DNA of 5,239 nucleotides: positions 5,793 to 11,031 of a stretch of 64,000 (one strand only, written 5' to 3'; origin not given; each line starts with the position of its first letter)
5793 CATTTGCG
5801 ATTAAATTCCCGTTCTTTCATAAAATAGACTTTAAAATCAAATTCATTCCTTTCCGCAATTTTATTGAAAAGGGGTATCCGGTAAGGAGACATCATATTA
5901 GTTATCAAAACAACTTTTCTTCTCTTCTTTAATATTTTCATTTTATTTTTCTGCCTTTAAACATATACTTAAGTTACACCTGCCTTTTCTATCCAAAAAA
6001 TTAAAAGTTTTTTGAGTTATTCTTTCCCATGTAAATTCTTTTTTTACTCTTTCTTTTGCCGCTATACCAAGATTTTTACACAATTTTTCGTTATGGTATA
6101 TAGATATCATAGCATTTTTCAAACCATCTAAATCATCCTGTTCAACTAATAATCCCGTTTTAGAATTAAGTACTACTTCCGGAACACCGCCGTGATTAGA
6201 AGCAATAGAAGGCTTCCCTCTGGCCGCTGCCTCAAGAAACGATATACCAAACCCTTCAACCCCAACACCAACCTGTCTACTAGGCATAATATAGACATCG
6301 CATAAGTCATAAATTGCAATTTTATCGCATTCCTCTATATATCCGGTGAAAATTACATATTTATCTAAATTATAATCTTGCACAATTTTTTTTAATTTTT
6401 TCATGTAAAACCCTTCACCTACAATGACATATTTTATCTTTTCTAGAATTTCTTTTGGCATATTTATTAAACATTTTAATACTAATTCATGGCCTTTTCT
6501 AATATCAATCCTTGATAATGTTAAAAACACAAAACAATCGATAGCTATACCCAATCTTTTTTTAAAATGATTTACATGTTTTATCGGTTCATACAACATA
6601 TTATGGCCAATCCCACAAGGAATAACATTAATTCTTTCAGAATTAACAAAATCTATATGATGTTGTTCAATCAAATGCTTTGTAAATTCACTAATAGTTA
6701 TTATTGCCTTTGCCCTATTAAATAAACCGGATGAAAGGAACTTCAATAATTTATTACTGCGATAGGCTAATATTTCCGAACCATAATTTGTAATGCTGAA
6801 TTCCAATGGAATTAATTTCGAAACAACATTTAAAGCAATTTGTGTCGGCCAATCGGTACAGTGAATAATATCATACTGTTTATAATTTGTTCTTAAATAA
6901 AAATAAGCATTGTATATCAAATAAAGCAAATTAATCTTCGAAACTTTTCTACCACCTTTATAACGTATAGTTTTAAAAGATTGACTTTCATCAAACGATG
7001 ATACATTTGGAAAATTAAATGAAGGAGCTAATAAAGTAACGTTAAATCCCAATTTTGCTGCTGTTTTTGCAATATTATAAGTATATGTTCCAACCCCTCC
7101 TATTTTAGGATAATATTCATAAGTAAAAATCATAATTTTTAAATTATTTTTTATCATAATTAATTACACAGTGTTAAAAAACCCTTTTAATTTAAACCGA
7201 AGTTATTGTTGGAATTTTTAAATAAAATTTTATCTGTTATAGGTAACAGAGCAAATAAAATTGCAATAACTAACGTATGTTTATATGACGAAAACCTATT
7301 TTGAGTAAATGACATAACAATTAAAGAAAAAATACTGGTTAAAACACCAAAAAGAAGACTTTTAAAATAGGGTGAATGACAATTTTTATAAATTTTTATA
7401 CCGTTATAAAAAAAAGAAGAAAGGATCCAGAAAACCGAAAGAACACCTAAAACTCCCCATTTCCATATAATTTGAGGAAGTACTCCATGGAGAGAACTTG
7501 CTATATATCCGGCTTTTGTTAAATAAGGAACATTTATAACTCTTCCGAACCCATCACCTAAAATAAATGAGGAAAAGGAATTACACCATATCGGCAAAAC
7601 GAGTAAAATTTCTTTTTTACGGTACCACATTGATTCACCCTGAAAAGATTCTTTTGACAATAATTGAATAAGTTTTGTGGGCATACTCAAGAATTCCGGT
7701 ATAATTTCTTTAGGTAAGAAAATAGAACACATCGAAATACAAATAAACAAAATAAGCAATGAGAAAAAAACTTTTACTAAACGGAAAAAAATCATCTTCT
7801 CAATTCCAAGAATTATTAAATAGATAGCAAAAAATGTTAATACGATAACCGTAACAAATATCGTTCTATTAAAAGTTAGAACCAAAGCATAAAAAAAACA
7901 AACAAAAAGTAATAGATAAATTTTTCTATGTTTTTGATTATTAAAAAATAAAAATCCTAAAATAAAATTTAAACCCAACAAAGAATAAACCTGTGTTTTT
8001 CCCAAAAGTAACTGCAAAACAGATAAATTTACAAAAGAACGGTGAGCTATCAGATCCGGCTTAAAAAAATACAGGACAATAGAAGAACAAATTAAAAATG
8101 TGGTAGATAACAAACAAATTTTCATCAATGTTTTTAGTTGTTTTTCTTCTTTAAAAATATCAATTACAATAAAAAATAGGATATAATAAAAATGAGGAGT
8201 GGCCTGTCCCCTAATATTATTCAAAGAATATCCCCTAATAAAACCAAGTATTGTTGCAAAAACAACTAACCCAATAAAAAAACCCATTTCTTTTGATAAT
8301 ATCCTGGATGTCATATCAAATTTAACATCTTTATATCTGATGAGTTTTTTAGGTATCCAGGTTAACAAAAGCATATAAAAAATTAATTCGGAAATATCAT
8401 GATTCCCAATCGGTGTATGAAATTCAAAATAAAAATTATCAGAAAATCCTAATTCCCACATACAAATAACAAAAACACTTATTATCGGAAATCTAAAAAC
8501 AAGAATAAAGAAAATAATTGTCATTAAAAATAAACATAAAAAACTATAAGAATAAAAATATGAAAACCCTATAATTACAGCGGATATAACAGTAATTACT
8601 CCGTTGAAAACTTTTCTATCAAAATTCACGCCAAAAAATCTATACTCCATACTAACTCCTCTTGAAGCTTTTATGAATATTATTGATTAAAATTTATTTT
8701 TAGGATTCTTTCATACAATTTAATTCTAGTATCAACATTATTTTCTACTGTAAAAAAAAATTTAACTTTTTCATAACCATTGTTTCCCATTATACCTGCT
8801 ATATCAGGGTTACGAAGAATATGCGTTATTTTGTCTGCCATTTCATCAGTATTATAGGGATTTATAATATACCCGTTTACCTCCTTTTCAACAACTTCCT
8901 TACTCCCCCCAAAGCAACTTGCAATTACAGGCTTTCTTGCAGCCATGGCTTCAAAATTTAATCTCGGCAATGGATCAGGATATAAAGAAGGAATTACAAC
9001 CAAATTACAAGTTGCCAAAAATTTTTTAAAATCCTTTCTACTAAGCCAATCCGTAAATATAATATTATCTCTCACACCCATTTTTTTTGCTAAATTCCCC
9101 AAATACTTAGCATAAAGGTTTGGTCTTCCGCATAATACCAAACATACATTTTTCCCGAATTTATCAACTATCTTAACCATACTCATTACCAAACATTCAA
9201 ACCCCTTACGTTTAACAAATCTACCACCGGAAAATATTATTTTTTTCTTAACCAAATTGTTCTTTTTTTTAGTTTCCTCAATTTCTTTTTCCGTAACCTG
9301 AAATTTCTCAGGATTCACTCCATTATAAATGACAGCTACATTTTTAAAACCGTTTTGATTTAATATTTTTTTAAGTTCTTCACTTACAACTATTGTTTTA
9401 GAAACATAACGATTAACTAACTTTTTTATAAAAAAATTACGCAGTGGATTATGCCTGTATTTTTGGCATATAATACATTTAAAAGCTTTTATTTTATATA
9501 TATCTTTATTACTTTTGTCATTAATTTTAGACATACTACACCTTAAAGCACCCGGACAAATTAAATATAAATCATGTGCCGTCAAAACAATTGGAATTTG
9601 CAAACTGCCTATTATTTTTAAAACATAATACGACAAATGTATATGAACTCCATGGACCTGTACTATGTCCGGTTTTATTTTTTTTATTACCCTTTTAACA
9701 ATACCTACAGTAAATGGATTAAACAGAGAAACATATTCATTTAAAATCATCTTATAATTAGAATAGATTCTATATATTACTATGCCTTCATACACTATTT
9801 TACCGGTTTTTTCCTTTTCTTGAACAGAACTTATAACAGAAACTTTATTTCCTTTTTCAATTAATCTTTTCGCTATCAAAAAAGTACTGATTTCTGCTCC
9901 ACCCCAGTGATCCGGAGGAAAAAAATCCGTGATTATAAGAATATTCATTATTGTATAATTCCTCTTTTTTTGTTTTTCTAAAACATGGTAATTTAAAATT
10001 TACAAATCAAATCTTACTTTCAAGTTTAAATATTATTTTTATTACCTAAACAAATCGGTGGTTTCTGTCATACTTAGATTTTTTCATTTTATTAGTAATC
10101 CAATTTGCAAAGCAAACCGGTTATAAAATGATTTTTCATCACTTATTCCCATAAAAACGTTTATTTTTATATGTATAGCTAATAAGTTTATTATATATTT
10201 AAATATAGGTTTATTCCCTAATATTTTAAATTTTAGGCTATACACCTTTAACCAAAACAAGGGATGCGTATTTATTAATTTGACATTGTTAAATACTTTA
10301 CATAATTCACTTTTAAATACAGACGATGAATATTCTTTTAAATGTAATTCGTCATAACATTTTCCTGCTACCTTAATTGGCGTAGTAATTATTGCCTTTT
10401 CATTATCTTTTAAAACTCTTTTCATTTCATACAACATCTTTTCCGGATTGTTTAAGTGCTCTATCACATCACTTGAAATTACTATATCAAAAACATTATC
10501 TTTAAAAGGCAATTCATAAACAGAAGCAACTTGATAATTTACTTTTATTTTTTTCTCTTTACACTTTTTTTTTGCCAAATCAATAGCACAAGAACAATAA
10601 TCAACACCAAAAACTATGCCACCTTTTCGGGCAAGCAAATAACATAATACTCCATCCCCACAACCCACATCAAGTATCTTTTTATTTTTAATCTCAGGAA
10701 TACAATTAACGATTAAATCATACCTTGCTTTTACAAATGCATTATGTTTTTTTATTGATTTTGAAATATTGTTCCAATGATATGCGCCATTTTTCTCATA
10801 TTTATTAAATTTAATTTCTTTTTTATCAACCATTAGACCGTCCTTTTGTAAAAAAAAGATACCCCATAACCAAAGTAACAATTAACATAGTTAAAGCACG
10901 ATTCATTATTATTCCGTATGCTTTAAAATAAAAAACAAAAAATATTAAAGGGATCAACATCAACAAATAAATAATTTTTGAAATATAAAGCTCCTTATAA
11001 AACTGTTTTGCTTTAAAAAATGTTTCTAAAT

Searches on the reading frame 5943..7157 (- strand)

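Call 76: search_protein_families(library=pfam, proteins=[window:5943-7157:-], max_evalue=0.00001)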
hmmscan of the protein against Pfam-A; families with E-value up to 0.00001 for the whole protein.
window:5943-7157:- (404 aa): 5 families
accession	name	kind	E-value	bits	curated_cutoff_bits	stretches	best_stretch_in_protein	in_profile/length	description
PF00534.26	Glycos_transf_1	-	2.4e-38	131.8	26.4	1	199-370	6-172/172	Glycosyl transferases group 1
PF13692.12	Glyco_trans_1_4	-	2.4e-27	96.4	27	1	210-356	3-142/142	Glycosyl transferases group 1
PF13439.12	Glyco_transf_4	-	2.7e-18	67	28.5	1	19-183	1-166/170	Glycosyltransferase Family 4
PF08323.17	Glyco_transf_5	-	1.1e-07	32.3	22.7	0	7-60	1-58/239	Starch synthase catalytic domain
PF13579.12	Glyco_trans_4_4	-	5.9e-07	30.4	29.7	1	20-182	1-158/158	Glycosyl transferase 4-like domain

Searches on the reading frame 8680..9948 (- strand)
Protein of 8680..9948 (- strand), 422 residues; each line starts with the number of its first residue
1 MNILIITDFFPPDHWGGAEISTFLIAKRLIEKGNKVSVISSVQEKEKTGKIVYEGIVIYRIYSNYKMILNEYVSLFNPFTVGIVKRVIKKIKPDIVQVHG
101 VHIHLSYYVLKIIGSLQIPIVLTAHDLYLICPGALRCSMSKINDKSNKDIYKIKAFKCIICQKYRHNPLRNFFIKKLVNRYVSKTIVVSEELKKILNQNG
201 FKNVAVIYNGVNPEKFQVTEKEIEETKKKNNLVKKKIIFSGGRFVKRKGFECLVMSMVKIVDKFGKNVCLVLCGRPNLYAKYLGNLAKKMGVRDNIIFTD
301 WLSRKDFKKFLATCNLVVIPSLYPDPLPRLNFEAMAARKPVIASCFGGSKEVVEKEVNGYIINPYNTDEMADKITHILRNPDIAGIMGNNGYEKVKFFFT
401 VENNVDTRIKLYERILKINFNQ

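Call 76: search_protein_families(library=pfam, proteins=[window:8680-9948:-], max_evalue=0.00001)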
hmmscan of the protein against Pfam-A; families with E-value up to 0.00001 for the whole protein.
window:8680-9948:- (422 aa): 4 families
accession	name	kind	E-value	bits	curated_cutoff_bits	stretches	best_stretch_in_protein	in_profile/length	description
PF00534.26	Glycos_transf_1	-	7.8e-34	117.1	26.4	1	223-393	2-171/172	Glycosyl transferases group 1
PF13692.12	Glyco_trans_1_4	-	6.9e-25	88.4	27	1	236-380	3-142/142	Glycosyl transferases group 1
PF13439.12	Glyco_transf_4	-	1.9e-20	74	28.5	1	15-215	1-170/170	Glycosyltransferase Family 4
PF13477.12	Glyco_trans_4_2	-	5.5e-06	27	23.4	1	20-128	11-112/139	Glycosyl transferase 4-like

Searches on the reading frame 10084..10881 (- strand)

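Call 76: search_protein_families(library=pfam, proteins=[window:10084-10881:-], max_evalue=0.00001)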
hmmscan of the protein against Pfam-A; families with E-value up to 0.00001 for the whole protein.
window:10084-10881:- (265 aa): 11 families
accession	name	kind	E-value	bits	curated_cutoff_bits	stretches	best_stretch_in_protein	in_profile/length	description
PF08241.18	Methyltransf_11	-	5.4e-25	88.3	21.2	1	70-162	1-92/95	Methyltransferase domain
PF13847.12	Methyltransf_31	-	8.8e-23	81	27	1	65-169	3-113/145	Methyltransferase domain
PF13649.12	Methyltransf_25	-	2.6e-22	79.8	27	1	69-159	1-95/97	Methyltransferase domain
PF13489.12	Methyltransf_23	-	1.8e-16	60.7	27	1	63-199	20-147/164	Methyltransferase domain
PF08242.18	Methyltransf_12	-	2.9e-13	50.8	30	1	70-160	1-95/98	Methyltransferase domain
PF01209.24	Ubie_methyltran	-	1.4e-11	44.6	20.1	1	41-162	27-148/233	ubiE/COQ5 methyltransferase family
PF07021.18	MetW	-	3e-11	43.8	21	1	54-168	4-110/193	Methionine biosynthesis protein MetW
PF05175.20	MTS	-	2.6e-09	37.4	23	1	55-136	21-104/170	Methyltransferase small domain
PF08003.17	Methyltransf_9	-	6.5e-09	35.6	23.8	1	53-168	103-220/315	Protein of unknown function (DUF1698)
PF05219.18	DREV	-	2.4e-06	27.3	26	1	61-166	90-187/265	DREV methyltransferase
PF06325.19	PrmA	-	3.3e-06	27.2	22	1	65-144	161-240/296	Ribosomal protein L11 methyltransferase (PrmA)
